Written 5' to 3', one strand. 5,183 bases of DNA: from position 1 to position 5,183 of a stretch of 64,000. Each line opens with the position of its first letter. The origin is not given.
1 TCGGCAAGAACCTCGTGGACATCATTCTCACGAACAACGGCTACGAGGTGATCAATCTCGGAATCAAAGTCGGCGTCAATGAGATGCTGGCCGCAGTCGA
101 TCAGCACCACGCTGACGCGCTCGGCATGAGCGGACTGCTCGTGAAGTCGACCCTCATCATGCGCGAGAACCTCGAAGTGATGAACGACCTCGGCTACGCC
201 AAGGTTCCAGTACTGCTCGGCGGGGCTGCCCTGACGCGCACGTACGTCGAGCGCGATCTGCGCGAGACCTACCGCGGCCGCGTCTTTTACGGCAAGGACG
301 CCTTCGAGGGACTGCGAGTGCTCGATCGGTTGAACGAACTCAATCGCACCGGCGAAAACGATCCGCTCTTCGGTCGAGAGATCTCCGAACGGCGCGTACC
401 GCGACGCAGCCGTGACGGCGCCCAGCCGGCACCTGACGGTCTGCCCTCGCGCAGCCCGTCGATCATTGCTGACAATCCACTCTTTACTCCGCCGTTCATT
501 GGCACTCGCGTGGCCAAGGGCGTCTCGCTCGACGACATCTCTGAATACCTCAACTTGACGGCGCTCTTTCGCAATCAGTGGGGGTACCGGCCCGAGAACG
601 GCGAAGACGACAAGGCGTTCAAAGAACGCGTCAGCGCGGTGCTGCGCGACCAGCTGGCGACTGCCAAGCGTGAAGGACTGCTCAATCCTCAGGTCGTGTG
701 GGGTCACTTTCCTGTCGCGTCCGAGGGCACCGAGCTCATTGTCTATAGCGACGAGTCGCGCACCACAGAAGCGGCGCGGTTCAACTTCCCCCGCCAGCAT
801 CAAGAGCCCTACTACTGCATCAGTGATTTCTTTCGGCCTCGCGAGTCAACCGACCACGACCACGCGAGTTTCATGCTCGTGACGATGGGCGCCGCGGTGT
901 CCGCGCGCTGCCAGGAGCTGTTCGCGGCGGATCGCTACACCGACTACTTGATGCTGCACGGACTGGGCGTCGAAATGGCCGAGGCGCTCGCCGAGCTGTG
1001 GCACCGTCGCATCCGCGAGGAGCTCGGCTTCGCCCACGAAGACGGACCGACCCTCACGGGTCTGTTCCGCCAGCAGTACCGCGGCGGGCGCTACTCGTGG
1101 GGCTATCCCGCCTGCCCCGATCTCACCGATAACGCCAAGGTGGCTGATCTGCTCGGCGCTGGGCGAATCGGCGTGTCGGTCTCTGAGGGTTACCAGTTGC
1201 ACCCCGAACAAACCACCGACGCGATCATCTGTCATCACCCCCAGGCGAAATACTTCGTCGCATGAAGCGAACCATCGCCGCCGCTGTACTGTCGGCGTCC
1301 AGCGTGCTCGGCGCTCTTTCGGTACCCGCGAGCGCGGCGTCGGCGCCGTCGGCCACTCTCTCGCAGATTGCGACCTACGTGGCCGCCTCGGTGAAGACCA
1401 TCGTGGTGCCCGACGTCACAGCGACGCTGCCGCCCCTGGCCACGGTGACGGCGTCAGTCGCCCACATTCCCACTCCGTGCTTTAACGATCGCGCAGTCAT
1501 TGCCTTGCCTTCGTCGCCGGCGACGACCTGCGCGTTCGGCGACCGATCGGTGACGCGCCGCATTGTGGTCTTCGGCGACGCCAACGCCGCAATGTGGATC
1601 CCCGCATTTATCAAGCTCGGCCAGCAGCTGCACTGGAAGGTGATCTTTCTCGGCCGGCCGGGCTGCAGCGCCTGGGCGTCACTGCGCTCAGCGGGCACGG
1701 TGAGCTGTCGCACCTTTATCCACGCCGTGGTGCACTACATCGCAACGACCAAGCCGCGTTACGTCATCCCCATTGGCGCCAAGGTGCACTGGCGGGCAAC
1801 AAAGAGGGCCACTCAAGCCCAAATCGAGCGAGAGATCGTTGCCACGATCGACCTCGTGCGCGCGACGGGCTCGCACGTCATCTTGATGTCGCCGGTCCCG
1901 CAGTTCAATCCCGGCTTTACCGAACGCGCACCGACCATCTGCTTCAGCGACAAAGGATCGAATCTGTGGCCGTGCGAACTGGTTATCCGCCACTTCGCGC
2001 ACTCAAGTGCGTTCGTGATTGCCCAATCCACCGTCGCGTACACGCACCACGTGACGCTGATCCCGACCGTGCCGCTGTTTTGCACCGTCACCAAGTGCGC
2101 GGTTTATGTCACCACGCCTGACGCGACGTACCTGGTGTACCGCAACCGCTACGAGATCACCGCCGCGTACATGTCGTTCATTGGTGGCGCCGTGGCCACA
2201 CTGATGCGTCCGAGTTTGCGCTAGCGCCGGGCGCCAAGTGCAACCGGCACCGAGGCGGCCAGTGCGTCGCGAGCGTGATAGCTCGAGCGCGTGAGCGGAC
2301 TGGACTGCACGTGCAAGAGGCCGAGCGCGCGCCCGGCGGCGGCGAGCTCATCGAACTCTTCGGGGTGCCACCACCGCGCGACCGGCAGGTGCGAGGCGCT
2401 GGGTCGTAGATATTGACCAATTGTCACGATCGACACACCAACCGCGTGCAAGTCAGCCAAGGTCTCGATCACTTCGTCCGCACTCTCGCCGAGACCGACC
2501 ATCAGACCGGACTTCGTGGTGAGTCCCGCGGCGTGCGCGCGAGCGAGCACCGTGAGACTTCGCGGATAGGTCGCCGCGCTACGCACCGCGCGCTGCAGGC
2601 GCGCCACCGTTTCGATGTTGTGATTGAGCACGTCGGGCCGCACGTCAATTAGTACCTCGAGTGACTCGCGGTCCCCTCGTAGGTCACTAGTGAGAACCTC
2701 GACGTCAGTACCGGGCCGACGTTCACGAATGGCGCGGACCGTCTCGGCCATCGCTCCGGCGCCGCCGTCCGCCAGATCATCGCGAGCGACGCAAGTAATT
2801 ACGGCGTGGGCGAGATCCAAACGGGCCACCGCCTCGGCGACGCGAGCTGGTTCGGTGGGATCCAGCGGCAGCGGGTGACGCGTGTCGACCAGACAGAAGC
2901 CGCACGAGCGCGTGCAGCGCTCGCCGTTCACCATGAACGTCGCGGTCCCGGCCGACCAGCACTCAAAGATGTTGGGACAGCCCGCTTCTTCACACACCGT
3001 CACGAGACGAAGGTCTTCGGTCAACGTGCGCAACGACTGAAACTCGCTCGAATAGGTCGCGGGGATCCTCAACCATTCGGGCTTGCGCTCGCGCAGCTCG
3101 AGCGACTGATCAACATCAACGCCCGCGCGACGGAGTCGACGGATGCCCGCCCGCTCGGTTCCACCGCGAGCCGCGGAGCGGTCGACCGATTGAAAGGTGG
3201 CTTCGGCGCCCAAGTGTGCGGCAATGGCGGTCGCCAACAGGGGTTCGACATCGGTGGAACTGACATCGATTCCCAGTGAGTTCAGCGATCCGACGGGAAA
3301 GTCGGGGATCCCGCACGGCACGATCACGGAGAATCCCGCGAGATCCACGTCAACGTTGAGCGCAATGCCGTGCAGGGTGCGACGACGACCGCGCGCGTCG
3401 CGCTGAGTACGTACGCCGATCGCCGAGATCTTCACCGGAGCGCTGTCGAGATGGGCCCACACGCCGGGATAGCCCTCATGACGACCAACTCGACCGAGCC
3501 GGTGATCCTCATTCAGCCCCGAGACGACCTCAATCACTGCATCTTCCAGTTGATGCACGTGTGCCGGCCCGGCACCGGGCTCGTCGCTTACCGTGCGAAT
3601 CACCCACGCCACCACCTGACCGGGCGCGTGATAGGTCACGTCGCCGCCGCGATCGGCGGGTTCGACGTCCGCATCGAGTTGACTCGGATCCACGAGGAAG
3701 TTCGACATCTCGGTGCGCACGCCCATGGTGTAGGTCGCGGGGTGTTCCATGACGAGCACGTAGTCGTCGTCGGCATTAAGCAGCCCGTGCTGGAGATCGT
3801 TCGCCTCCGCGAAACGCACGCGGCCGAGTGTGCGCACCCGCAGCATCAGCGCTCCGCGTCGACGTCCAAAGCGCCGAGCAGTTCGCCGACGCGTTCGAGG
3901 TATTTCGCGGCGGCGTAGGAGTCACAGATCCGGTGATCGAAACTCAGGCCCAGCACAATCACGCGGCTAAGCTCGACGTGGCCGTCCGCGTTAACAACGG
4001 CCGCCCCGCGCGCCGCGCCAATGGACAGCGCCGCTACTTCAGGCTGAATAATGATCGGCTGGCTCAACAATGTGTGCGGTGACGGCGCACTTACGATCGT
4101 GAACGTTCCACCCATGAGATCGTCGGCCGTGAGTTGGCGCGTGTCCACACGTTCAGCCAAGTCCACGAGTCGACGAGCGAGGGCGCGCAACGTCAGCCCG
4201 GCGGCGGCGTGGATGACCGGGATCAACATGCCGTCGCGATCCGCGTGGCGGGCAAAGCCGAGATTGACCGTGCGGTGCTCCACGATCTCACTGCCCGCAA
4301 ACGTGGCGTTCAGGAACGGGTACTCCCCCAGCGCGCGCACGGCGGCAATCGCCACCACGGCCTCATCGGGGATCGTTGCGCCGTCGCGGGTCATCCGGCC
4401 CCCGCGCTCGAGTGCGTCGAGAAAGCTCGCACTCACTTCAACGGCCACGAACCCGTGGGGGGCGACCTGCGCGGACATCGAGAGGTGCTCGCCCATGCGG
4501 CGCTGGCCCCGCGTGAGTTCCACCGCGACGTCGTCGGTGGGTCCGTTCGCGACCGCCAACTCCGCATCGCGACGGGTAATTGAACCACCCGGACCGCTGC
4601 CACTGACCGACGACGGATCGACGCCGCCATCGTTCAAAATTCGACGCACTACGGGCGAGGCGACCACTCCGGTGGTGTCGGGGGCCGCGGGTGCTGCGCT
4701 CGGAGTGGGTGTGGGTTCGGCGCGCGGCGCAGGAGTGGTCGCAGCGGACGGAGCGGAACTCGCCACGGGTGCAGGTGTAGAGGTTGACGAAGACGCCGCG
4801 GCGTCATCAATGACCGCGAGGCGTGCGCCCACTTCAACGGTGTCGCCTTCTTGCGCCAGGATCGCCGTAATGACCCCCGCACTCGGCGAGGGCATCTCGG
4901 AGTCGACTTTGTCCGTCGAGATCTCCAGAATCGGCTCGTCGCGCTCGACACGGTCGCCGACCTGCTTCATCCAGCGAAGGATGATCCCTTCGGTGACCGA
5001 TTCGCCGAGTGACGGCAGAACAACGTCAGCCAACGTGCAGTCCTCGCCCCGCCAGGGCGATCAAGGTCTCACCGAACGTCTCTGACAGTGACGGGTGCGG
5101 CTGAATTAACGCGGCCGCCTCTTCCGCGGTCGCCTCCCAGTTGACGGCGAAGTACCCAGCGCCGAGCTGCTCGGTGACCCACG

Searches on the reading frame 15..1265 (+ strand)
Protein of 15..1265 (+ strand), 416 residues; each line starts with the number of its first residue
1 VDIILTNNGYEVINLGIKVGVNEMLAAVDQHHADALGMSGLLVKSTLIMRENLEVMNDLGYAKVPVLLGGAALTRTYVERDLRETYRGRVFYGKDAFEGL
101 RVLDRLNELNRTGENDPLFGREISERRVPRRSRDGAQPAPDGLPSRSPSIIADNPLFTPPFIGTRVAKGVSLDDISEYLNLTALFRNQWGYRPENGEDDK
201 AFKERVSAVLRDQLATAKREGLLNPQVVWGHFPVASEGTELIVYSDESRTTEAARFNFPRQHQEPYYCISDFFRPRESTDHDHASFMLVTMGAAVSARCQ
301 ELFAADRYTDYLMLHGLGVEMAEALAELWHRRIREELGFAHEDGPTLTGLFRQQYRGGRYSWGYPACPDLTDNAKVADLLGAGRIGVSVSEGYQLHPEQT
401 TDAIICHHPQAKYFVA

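Call 43: search_protein_families(library=pfam, proteins=[window:15-1265:+], max_evalue=0.001)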
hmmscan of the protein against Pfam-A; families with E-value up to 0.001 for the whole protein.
window:15-1265:+ (416 aa): 2 families
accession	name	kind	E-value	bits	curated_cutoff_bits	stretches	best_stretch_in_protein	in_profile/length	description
PF02965.22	Met_synt_B12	-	3.5e-40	138.6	25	1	172-414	2-255/273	Vitamin B12 dependent methionine synthase, activation domain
PF02310.24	B12-binding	-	1.8e-08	34.7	32.1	1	5-100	24-120/121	B12 binding domain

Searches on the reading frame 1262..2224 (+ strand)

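Call 43: search_protein_families(library=pfam, proteins=[window:1262-2224:+], max_evalue=0.001)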
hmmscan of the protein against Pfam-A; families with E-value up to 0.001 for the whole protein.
window:1262-2224:+ (320 aa): 1 family
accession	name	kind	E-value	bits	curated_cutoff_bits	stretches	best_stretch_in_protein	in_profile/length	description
PF19040.6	SGNH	-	3.4e-19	70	27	1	85-287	11-224/248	SGNH domain (fused to AT3 domains)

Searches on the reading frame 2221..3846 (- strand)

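Call 43: search_protein_families(library=pfam, proteins=[window:2221-3846:-], max_evalue=0.001)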
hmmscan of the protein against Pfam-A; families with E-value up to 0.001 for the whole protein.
window:2221-3846:- (541 aa): 2 families
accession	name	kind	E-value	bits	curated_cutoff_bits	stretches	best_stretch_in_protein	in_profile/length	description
PF21948.1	LplA-B_cat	-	4.4e-22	79.4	27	1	24-208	19-199/200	Lipoyl protein ligase A/B catalytic domain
PF04055.27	Radical_SAM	-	2.7e-18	67.1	29.5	1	309-465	5-165/166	Radical SAM superfamily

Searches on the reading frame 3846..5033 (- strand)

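Call 43: search_protein_families(library=pfam, proteins=[window:3846-5033:-], max_evalue=0.001)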
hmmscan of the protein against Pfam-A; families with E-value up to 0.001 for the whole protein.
window:3846-5033:- (395 aa): 4 families
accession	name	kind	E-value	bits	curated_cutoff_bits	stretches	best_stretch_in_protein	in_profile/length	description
PF00198.28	2-oxoacid_dh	-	3.8e-40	138.2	23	1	167-386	3-224/232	2-oxoacid dehydrogenases acyltransferase (catalytic domain)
PF00364.28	Biotin_lipoyl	-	1.3e-21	76.7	22.1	1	3-75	2-73/73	Biotin-requiring enzyme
PF02817.22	E3_binding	-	7.5e-12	45.7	23.7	1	123-158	1-36/36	e3 binding domain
PF13437.12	HlyD_3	-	0.00028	22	22.2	0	49-78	4-33/106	HlyD family secretion protein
